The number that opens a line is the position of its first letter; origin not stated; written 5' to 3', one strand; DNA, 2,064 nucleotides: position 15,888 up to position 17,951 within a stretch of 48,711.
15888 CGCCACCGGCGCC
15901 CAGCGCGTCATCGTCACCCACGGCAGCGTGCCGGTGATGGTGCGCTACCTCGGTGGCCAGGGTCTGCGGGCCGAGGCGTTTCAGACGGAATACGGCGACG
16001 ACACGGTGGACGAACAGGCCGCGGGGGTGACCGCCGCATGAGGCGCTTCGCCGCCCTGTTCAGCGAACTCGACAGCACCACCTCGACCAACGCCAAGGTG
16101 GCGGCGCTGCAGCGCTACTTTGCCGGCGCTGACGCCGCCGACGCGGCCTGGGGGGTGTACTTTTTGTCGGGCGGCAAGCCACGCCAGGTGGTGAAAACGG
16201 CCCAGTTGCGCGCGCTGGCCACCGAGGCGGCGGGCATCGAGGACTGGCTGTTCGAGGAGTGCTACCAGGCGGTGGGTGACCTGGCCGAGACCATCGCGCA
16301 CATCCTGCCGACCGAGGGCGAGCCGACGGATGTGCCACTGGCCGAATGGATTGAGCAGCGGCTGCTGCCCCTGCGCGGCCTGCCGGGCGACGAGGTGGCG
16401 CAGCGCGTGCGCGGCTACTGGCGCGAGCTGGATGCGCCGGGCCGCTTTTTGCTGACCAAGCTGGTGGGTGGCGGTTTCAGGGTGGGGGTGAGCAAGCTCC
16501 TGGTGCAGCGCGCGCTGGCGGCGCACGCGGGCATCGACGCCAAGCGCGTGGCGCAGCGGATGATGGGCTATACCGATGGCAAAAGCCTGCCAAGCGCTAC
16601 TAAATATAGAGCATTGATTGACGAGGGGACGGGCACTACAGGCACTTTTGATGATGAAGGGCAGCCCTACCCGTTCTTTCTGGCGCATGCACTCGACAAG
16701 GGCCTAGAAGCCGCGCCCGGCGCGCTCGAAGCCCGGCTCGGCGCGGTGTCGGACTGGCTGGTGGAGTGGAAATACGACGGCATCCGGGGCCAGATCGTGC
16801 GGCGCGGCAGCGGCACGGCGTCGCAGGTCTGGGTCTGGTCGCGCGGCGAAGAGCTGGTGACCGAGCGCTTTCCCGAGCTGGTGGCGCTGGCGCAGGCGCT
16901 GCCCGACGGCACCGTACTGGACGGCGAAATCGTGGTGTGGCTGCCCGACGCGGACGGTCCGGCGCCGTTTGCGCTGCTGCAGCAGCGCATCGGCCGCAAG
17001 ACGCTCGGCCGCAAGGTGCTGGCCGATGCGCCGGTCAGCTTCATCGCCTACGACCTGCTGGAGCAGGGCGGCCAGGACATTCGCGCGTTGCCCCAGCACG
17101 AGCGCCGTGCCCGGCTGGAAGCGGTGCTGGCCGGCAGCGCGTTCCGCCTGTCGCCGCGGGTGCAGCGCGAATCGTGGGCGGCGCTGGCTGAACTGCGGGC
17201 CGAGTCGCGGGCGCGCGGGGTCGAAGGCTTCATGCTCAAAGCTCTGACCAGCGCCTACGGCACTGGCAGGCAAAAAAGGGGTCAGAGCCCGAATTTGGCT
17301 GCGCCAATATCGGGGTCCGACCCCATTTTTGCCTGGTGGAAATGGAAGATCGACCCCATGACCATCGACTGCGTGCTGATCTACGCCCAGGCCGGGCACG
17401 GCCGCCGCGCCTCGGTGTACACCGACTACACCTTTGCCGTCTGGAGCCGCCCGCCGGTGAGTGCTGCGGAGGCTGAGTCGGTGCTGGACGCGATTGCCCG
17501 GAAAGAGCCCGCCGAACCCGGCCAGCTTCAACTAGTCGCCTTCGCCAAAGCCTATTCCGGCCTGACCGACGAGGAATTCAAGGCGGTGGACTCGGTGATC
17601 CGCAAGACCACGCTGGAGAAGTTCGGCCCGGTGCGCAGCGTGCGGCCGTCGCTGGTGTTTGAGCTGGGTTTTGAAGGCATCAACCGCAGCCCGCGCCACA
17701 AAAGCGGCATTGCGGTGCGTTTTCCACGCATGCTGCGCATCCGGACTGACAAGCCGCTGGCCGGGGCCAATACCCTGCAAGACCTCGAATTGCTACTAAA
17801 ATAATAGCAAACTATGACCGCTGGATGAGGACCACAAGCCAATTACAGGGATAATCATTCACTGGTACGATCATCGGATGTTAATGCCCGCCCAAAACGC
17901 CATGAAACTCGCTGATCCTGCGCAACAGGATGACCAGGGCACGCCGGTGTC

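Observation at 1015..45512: A dispersed ~60-70 nt repeat with an AT-rich palindromic core: 9 copies in 48.7 kb, seven overlapping coding sequence in frame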

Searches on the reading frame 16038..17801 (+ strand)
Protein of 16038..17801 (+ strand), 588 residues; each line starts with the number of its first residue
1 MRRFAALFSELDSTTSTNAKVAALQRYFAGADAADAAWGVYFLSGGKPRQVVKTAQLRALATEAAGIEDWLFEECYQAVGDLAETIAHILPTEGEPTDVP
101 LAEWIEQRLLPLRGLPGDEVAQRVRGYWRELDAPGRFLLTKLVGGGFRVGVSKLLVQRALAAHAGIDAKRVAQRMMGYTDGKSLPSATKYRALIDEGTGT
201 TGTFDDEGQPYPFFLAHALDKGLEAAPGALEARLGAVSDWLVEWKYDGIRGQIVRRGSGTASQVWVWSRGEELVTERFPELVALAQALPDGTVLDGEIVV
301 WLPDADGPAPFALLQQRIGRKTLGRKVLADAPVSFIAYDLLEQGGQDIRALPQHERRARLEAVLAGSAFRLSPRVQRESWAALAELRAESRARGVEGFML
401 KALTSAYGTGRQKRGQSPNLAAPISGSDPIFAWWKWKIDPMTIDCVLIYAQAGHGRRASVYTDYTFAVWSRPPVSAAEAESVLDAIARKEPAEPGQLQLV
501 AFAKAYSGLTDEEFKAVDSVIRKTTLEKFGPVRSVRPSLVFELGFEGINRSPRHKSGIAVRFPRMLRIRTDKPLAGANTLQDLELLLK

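Call 16: find_homologous_proteins(query=window:16038-17801:+, max_evalue=1e-30)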
Query seq(588 aa) (588 aa): 8000 proteins with E <= 1e-30 among 8000 candidates; the best 120 are listed.
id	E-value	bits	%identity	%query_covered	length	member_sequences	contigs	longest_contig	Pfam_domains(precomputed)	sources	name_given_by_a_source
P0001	0.0e+0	1311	100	100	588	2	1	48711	PF04675.20,PF01068.27,PF04679.22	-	-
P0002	0.0e+0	1178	92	100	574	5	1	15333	PF04675.20,PF01068.27,PF04679.22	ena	-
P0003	0.0e+0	1013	80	100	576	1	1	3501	PF04675.20,PF01068.27,PF04679.22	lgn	-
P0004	5.6e-296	1001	79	100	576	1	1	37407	PF04675.20,PF01068.27,PF04679.22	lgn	-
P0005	3.1e-293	992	77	100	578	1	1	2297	PF04675.20,PF01068.27,PF04679.22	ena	-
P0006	5.6e-292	988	78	100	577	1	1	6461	PF04675.20,PF01068.27,PF04679.22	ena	-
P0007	2.1e-289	979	77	100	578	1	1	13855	PF04675.20,PF01068.27,PF04679.22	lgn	-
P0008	9.1e-286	967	76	100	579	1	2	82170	PF04675.20,PF01068.27,PF04679.22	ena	-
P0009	2.7e-285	966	75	100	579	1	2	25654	PF04675.20,PF01068.27,PF04679.22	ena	-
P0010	1.9e-283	960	75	98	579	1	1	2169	PF04675.20,PF01068.27,PF04679.22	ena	-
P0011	4.3e-283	958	74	98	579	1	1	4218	PF04675.20,PF01068.27,PF04679.22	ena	-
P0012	5.2e-283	958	75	98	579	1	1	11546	PF04675.20,PF01068.27,PF04679.22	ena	-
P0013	5.3e-282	955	74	98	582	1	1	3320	PF04675.20,PF01068.27,PF04679.22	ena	-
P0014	5.3e-282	955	74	98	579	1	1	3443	PF04675.20,PF01068.27,PF04679.22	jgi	-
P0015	1.2e-281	954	74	98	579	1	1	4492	PF04675.20,PF01068.27,PF04679.22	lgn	-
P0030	4.5e-278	942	74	100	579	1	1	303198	PF04675.20,PF01068.27,PF04679.22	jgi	jgi:DNA ligase-1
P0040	1.1e-276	937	74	100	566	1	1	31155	PF04675.20,PF01068.27,PF04679.22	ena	-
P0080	2.4e-273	926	74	100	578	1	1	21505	PF04675.20,PF01068.27,PF04679.22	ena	-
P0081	5.6e-273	925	72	100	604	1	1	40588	PF04675.20,PF01068.27,PF04679.22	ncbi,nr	ncbi:MAG: cisplatin damage response ATP-dependent DNA ligase [Polaromonas sp.]|nr:cisplatin damage r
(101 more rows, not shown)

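Call 18: find_encoding_contigs(protein=P0002, flank=10000, max_places=2)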
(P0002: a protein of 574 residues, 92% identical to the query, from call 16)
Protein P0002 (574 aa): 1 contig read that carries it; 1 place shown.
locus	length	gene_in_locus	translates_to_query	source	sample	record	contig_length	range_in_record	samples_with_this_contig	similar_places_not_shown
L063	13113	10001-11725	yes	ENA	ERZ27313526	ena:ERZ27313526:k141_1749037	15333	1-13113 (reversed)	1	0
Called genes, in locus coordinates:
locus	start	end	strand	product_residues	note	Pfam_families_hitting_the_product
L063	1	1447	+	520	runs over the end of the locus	PF03109:ABC1, PF27536:UbiB_helical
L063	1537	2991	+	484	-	PF00474:SSF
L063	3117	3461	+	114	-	PF09723:Zn_ribbon_8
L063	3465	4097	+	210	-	PF04367:DUF502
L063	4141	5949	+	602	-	PF01336:tRNA_anti-codon, PF00152:tRNA-synt_2, PF02938:GAD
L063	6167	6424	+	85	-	-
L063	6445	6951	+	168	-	PF00293:NUDIX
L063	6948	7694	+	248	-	PF03372:Exo_endo_phos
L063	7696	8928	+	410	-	PF13091:PLDc_2, PF00614:PLDc (faint), PF13091:PLDc_2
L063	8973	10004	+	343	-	-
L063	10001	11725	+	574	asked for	PF04675:DNA_ligase_A_N, PF01068:DNA_ligase_A_M, PF04679:DNA_ligase_A_C (weak)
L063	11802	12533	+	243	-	PF01227:GTP_cyclohydroI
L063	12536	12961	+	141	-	PF04940:BLUF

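Call 19: find_encoding_contigs(protein=P0004, flank=10000, max_places=1)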
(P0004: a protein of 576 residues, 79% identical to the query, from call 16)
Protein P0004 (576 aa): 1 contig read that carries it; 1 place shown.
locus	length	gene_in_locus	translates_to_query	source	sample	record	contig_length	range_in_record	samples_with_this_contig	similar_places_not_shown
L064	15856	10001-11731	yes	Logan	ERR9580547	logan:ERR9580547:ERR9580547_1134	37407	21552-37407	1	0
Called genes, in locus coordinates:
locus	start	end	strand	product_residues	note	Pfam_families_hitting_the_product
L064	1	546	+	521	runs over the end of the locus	PF03109:ABC1, PF27536:UbiB_helical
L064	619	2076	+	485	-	PF00474:SSF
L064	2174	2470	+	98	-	PF09723:Zn_ribbon_8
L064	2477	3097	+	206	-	PF04367:DUF502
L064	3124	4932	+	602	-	PF01336:tRNA_anti-codon, PF00152:tRNA-synt_2, PF02938:GAD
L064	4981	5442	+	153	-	PF00293:NUDIX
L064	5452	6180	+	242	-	PF03372:Exo_endo_phos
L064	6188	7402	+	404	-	PF13091:PLDc_2, PF00614:PLDc (faint), PF13091:PLDc_2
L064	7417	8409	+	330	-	-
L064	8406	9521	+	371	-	PF03435:Sacchrp_dh_NADP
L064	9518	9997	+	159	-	PF10027:DUF2269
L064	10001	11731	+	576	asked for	PF04675:DNA_ligase_A_N, PF01068:DNA_ligase_A_M, PF04679:DNA_ligase_A_C (weak)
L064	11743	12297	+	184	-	PF08002:DUF1697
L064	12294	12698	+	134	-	PF08818:DUF1801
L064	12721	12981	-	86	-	PF13761:DUF4166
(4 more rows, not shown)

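Call 20: find_encoding_contigs(protein=P0081, flank=10000, max_places=1)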
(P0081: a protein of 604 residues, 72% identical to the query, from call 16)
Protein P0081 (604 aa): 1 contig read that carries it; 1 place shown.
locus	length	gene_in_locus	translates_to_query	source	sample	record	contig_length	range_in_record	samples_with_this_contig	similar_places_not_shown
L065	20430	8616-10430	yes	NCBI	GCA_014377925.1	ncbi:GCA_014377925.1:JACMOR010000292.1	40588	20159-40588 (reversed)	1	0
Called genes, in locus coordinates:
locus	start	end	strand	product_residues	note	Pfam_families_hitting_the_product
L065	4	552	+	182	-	-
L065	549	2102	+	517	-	PF03109:ABC1, PF27536:UbiB_helical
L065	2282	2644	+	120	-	PF09723:Zn_ribbon_8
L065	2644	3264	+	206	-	PF04367:DUF502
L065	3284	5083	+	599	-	PF01336:tRNA_anti-codon, PF00152:tRNA-synt_2, PF02938:GAD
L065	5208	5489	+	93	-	-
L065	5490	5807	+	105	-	PF01845:CcdB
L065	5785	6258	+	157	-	PF00293:NUDIX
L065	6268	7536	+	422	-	PF13091:PLDc_2, PF00614:PLDc (faint), PF13091:PLDc_2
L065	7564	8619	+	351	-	-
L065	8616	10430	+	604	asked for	PF04675:DNA_ligase_A_N, PF01068:DNA_ligase_A_M, PF04679:DNA_ligase_A_C (faint)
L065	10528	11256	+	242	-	PF01227:GTP_cyclohydroI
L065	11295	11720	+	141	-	PF04940:BLUF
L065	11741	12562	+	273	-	-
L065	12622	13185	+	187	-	PF00565:SNase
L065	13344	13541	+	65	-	-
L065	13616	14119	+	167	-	PF04972:BON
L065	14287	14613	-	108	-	PF04972:BON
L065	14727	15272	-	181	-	PF00210:Ferritin, PF02915:Rubrerythrin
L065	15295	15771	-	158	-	-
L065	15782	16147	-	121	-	-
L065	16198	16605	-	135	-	PF19029:DUF883_C (weak)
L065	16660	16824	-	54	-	-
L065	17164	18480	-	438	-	PF05227:CHASE3, PF07730:HisKA_3, PF02518:HATPase_c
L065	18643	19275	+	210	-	PF00072:Response_reg, PF08281:Sigma70_r4_2 (weak), PF00196:GerE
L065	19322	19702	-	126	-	PF00072:Response_reg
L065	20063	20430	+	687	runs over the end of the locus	PF05170:AsmA, PF05359:DUF748 (weak), PF05170:AsmA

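Call 41: search_solved_structures(query=P0001, max_evalue=0.00001, show_alignments=2)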
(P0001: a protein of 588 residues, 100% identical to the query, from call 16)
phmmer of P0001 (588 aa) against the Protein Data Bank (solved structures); distinct sequences matched with E-value up to 0.00001: 25.
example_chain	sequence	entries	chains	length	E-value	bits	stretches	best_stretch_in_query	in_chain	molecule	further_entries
3gde_A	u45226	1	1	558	1.4e-27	99.9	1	229-587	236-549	DNA ligase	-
4eq5_A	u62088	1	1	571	5.7e-26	94.6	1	62-584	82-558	DNA ligase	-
9dfa_A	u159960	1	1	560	5.3e-24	88.1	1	64-583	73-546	DNA ligase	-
2cfm_A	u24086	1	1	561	1.4e-23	86.7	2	58-464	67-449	THERMOSTABLE DNA LIGASE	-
9df9_A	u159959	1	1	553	1.7e-23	86.4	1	64-583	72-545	DNA ligase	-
3rr5_A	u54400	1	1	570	3.9e-23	85.2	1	64-583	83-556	DNA ligase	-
2hiv_A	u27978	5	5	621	1.7e-13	53.4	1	126-404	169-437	Thermostable DNA ligase | DNA ligase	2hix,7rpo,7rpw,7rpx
9bs3_A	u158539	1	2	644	6.1e-09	38.4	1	240-407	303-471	DNA ligase 1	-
6p09_A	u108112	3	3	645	6.1e-09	38.3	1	240-407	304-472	DNA ligase 1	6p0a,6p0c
9yhy_A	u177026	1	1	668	7e-09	38.2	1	241-579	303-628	DNA ligase 1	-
1x9n_A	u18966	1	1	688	7.8e-09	38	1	241-579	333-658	DNA ligase I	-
7qo1_A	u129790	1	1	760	1.1e-08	37.5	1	240-579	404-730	DNA ligase 1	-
7l34_A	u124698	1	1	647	1.5e-08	37.1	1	240-407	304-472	DNA ligase 1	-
7qnz_A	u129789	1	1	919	2e-08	36.6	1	241-579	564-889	DNA ligase 1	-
7l35_A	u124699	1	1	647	2.6e-08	36.3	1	240-404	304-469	DNA ligase 1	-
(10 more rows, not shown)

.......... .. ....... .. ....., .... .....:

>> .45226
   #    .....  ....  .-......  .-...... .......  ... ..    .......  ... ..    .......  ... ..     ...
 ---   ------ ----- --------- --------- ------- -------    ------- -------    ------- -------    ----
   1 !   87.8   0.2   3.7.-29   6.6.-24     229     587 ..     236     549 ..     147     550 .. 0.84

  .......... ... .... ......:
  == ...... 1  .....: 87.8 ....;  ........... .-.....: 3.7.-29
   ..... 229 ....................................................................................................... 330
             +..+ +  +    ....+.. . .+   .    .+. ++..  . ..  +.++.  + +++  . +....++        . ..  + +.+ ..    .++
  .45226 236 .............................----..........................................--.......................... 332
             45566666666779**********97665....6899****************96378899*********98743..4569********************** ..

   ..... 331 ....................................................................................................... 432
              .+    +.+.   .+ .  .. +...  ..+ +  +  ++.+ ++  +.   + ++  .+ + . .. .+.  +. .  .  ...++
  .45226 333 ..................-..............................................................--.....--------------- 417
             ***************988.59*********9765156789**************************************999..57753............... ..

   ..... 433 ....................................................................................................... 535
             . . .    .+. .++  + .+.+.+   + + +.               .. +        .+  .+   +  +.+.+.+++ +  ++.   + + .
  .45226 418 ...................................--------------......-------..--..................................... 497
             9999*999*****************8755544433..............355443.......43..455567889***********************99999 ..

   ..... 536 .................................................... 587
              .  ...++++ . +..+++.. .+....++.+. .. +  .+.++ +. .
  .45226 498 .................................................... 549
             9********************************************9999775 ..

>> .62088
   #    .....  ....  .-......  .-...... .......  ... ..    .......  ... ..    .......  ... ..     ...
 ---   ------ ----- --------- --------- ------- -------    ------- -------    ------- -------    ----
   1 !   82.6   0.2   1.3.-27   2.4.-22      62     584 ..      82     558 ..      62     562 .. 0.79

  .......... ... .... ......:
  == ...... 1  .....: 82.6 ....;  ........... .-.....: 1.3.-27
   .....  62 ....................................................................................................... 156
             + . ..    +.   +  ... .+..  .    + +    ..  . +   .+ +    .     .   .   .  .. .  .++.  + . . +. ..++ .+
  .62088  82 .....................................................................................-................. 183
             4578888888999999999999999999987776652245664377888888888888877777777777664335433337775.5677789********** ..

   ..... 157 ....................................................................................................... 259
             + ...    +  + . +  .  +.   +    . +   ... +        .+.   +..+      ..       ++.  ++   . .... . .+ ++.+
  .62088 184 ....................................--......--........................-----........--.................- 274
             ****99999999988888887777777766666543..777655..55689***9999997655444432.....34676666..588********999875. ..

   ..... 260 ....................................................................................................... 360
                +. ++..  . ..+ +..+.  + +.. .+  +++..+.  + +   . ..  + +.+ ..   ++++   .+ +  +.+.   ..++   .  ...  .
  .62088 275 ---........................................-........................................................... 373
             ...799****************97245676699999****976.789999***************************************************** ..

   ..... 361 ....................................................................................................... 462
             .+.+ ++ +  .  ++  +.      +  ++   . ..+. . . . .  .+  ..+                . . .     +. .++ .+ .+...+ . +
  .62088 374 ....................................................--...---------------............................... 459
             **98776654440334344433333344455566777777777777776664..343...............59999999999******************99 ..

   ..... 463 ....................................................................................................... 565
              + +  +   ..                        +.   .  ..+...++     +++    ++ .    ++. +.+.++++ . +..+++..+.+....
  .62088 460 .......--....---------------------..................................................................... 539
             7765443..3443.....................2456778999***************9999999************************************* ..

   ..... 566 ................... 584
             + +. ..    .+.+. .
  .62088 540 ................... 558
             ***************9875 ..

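Call 52: search_protein_representatives(protein=P0001)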
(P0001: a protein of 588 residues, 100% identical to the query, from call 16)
Query: 588 residues. Proteins with E-value up to 0.001 (for the whole library): 11888; up to 1e-10: 4408; up to 1e-30: 1275. The best 150 are listed.
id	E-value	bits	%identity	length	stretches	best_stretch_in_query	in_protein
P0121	1.7e-216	736.9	65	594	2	1-383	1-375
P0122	1.8e-201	687.3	71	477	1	88-587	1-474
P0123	1.1e-186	638.4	59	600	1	1-587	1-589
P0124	3.2e-164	564.3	54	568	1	1-587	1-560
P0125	5.8e-164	563.4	55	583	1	1-587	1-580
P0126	7.6e-161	553.2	54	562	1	1-583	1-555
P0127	2.2e-159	548.3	53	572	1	1-587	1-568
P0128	6.5e-155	533.6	54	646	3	366-584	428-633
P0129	4.4e-152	524.2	52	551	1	1-584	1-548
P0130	2.9e-151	521.5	52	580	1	1-583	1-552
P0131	4.0e-150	517.7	56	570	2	1-470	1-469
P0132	3.3e-147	508.1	51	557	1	1-586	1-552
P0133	1.9e-144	499.0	51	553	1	1-586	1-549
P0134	2.9e-143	495.1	56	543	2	1-468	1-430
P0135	4.5e-142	491.2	52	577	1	1-586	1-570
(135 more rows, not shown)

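Call 67: find_encoding_contigs(protein=P0080, flank=10000, max_places=1)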
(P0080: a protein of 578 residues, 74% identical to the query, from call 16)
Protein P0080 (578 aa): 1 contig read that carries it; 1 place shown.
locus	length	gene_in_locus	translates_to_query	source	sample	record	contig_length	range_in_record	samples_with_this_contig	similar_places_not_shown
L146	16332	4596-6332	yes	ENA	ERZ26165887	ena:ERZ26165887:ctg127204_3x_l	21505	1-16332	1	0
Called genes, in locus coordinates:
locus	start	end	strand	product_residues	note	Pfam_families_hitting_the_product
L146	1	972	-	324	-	?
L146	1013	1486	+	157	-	PF00293:NUDIX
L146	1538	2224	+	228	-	PF03372:Exo_endo_phos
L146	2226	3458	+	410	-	PF13091:PLDc_2, PF00614:PLDc (faint), PF13091:PLDc_2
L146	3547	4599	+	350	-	-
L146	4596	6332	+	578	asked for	PF04675:DNA_ligase_A_N, PF01068:DNA_ligase_A_M, PF04679:DNA_ligase_A_C (weak)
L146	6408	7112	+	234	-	PF01227:GTP_cyclohydroI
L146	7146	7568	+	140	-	PF04940:BLUF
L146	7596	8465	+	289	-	PF00892:EamA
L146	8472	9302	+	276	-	-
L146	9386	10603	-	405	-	PF00860:Xan_ur_permease (weak), PF00916:Sulfate_transp, PF01740:STAS, PF13466:STAS_2 (weak)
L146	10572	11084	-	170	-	PF00916:Sulfate_transp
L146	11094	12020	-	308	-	PF00884:Sulfatase, PF16347:SGSH_C (weak)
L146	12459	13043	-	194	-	PF03401:TctC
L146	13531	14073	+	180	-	PF22381:Staph_reg_Sar_Rot (faint), PF01978:TrmB (weak), PF12802:MarR_2, PF01047:MarR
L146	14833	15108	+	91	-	-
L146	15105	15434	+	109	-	-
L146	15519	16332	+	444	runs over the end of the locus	PF22113:Mtrc-MtrF_II-IV_dom (faint), PF02085:Cytochrom_CIII (faint), PF14537:Cytochrom_c3_2 (faint), PF14522:Cytochrome_C7 (faint)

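Call 68: find_encoding_contigs(protein=P0040, flank=10000, max_places=1)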
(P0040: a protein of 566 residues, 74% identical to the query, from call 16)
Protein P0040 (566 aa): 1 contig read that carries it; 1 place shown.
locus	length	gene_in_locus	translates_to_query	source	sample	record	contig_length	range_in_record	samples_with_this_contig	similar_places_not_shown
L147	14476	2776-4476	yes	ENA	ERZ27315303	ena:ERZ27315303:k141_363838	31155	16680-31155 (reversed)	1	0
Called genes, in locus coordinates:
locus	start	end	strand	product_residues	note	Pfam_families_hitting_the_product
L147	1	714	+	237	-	?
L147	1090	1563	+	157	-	PF00293:NUDIX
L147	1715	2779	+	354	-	PF00753:Lactamase_B (faint)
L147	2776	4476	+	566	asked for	PF04675:DNA_ligase_A_N, PF01068:DNA_ligase_A_M, PF04679:DNA_ligase_A_C (weak)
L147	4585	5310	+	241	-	PF01227:GTP_cyclohydroI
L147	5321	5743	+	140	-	PF04940:BLUF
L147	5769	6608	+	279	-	-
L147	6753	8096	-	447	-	PF00817:IMS, PF11799:IMS_C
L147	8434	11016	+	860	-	PF00270:DEAD, PF00271:Helicase_C, PF19306:WHD_Lhr, PF08494:DEAD_assoc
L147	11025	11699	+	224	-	PF00565:SNase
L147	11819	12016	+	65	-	PF05532:CsbD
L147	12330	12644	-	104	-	PF04972:BON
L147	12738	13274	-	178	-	PF00210:Ferritin, PF02915:Rubrerythrin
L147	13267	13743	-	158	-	-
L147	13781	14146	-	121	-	-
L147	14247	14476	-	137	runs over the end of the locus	PF19029:DUF883_C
